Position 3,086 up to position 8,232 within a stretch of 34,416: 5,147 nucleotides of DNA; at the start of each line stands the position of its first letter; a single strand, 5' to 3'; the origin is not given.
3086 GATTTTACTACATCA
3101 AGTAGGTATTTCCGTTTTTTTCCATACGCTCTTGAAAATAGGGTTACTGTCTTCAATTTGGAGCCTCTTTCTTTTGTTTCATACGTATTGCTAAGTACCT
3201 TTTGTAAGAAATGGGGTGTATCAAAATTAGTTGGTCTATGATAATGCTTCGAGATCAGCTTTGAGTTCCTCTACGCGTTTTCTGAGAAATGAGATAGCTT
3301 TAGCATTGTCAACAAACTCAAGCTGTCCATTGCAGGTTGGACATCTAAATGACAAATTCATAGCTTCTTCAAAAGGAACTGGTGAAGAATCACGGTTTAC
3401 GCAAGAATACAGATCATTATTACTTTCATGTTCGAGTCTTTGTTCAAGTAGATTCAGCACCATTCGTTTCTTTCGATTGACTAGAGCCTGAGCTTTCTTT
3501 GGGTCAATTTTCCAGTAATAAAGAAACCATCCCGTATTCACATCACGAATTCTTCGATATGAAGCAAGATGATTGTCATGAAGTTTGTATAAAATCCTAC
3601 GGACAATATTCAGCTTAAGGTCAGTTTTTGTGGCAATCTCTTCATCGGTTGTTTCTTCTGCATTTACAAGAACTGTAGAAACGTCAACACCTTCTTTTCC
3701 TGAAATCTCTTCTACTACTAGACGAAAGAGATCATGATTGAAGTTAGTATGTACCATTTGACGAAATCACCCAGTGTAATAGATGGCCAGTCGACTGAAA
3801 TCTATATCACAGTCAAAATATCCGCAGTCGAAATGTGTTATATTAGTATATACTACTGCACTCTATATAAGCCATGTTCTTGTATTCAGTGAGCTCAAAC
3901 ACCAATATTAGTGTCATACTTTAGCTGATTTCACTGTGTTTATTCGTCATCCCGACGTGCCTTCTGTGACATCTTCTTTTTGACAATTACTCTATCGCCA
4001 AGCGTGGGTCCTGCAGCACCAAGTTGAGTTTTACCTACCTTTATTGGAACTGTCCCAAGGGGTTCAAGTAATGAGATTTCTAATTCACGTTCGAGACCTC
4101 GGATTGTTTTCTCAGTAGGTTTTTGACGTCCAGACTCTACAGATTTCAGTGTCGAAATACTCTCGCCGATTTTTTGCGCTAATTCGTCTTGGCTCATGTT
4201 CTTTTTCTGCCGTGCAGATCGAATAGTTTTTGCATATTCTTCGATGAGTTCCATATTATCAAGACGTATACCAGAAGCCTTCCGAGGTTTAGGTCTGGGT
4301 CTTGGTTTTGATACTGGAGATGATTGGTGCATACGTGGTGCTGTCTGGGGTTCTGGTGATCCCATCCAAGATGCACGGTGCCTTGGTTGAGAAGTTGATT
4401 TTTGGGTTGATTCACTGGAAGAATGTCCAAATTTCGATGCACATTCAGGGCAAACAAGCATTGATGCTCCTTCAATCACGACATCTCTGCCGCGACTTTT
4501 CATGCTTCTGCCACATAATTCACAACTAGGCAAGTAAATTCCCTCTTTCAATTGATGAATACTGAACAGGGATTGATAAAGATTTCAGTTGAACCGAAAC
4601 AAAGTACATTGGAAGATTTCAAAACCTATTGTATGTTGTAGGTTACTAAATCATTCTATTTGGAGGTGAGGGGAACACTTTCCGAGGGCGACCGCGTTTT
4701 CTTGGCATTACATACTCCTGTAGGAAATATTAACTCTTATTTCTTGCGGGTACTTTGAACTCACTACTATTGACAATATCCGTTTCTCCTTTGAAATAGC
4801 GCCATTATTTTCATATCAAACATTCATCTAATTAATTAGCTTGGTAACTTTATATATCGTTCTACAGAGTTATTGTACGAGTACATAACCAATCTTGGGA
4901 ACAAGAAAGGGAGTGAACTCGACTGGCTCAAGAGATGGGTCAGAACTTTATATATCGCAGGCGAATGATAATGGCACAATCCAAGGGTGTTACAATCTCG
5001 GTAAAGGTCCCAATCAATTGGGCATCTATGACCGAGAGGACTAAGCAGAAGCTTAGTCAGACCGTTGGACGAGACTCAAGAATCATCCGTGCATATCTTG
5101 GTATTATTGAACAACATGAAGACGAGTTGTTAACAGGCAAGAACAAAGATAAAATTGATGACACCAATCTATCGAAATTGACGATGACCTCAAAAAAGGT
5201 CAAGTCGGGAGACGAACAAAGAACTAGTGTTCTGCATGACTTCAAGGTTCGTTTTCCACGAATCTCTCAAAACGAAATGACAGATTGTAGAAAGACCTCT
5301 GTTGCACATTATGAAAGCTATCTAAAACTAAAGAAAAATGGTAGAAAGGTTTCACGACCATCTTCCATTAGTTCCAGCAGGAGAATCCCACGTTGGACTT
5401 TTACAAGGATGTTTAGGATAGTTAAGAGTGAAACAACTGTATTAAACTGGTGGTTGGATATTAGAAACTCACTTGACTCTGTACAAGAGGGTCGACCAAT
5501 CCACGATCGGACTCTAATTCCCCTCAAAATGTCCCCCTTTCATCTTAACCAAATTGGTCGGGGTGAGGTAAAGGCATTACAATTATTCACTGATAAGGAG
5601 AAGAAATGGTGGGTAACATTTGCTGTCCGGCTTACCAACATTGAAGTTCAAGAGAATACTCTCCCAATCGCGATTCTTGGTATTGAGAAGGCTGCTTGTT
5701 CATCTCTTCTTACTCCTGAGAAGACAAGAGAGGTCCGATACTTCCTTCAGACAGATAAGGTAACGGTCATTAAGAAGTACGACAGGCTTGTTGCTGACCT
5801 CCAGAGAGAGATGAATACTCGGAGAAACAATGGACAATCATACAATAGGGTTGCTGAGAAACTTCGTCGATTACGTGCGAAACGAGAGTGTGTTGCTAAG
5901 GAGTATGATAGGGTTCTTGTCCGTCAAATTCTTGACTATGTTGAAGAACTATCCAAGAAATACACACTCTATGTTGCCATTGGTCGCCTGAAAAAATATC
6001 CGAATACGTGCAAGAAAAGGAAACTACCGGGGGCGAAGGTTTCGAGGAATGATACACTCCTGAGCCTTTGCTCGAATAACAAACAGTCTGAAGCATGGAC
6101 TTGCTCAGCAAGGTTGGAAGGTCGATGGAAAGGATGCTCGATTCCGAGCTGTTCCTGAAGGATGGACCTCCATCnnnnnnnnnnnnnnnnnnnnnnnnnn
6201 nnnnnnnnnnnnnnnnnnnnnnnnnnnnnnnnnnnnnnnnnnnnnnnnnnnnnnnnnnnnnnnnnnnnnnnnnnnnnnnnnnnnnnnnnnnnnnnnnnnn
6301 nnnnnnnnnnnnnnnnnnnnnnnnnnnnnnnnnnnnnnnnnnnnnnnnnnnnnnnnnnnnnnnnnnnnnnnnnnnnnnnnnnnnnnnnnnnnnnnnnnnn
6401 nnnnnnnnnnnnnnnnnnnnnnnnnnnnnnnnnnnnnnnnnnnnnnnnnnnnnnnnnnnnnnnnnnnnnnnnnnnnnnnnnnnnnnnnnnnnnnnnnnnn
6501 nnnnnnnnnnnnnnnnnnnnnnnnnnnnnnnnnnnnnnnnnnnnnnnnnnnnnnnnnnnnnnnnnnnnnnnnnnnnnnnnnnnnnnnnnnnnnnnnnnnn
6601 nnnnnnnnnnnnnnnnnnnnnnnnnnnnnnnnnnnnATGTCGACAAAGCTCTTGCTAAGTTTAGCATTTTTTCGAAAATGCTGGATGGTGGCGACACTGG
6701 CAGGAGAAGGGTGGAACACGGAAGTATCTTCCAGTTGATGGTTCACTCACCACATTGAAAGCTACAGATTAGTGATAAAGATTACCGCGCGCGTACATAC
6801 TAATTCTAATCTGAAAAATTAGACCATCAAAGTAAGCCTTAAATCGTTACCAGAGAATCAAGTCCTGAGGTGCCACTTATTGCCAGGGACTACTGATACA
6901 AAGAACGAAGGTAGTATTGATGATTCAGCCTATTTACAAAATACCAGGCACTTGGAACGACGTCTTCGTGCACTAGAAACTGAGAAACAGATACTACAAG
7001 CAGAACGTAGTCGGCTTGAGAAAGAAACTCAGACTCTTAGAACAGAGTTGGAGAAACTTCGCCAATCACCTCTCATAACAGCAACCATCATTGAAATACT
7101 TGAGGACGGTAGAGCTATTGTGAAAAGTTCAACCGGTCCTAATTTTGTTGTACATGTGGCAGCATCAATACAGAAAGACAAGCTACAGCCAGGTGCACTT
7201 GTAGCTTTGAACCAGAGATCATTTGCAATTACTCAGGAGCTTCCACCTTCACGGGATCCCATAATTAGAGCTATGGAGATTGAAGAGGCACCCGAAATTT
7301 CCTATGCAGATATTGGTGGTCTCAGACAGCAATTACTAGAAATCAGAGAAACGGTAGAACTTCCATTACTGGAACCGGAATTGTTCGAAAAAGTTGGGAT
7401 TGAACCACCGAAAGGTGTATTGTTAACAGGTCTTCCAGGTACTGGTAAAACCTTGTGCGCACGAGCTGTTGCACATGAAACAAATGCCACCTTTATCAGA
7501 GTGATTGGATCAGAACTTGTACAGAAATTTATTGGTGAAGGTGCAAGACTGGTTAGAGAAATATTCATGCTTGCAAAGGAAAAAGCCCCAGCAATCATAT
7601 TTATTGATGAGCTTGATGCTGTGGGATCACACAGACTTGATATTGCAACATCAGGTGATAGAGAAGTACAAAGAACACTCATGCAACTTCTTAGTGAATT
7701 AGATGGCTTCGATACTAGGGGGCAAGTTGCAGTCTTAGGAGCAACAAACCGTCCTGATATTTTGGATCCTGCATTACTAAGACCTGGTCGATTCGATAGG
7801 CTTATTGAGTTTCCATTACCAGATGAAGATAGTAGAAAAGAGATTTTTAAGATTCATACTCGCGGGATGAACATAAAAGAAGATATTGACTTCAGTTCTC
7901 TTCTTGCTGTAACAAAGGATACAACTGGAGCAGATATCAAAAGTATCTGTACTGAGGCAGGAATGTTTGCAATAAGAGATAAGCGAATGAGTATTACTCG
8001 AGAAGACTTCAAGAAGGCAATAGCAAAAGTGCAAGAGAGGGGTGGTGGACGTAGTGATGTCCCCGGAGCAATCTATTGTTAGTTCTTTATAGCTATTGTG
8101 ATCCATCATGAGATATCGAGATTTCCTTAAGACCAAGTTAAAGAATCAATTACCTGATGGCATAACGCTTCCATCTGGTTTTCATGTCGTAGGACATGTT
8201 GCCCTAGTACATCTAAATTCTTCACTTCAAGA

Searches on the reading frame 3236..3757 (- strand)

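Call 49: search_protein_families(library=ncbifam, proteins=[window:3236-3757:-], max_evalue=0.001)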
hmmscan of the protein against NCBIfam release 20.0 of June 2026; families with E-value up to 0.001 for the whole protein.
window:3236-3757:- (173 aa): 2 families
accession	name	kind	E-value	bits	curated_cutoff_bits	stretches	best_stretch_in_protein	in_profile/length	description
NF004910.0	PRK06266.1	equivalog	7.3e-53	178.5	180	1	5-170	16-177/185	transcription initiation factor E subunit alpha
TIGR00373.1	TIGR00373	equivalog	1.1e-43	148.5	149.5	1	9-169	2-161/162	transcription factor E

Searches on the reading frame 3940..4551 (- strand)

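Call 12: search_protein_families(library=pfam, proteins=[window:3940-4551:-])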
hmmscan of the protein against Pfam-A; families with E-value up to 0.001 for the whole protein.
window:3940-4551:- (203 aa): 4 families
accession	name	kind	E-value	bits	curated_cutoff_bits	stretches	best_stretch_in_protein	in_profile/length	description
PF01381.28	HTH_3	-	1.6e-12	47.7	23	1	110-162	1-53/55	Helix-turn-helix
PF24250.1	HVO_2718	-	2.6e-11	44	30.3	1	9-162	17-171/173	Transcription regulator HVO_2718-like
PF13560.12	HTH_31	-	2.3e-06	28.2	27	1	107-153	3-50/64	Helix-turn-helix domain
PF12844.13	HTH_19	-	1.8e-05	25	30.2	1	108-166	2-52/64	Helix-turn-helix domain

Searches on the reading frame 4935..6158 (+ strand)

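Call 12: search_protein_families(library=pfam, proteins=[window:4935-6158:+])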
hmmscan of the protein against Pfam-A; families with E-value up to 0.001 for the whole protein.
window:4935-6158:+ (407 aa): 0 families

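Call 26: search_protein_families(library=pfam, proteins=[window:4935-6158:+], max_evalue=10)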
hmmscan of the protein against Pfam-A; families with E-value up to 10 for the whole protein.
window:4935-6158:+ (407 aa): 3 families
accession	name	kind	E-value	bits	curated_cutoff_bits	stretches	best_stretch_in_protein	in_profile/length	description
PF13591.12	MerR_2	-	0.028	14.6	29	1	257-290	24-56/84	MerR HTH family regulatory protein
PF20279.3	CTD12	-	0.03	15.2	25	1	263-335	64-136/144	C-terminal domain 12 of the ABC-three component (ABC-3C) systems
PF01385.25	OrfB_IS605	-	1.4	9.6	30.5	1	281-338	52-105/120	Probable transposase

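Call 49: search_protein_families(library=ncbifam, proteins=[window:4935-6158:+], max_evalue=0.001)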
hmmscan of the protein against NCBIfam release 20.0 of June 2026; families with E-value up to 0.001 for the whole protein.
window:4935-6158:+ (407 aa): 0 families

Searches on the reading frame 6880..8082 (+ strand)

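Call 12: search_protein_families(library=pfam, proteins=[window:6880-8082:+])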
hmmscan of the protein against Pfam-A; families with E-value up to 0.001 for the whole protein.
window:6880-8082:+ (400 aa): 8 families
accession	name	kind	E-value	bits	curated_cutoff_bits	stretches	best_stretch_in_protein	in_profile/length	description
PF00004.35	AAA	-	1.8e-42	145.3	21.2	1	180-313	1-131/131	ATPase family associated with various cellular activities (AAA)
PF16450.11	Prot_ATP_ID_OB_C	-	1.3e-15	57.4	23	1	68-122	2-56/56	Proteasomal ATPase OB C-terminal domain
PF17862.7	AAA_lid_3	-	6.1e-10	38.9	27.2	1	335-379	1-45/45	AAA+ lid domain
PF17758.7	Prot_ATP_ID_OB_N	-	7.8e-07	29.1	23.4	1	68-117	3-52/62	Proteasomal ATPase OB N-terminal domain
PF13191.12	AAA_16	-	3.5e-06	28.1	32.6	0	168-204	15-51/167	AAA ATPase domain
PF07728.20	AAA_5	-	9.2e-05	22.9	22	1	179-299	1-135/139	AAA domain (dynein-related subfamily)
PF20720.3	nSTAND3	-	0.00079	19.6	27.2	0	180-272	20-96/155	Novel STAND NTPase 3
PF05673.19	DUF815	-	0.00091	18.9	23.8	0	176-245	52-116/249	Protein of unknown function (DUF815)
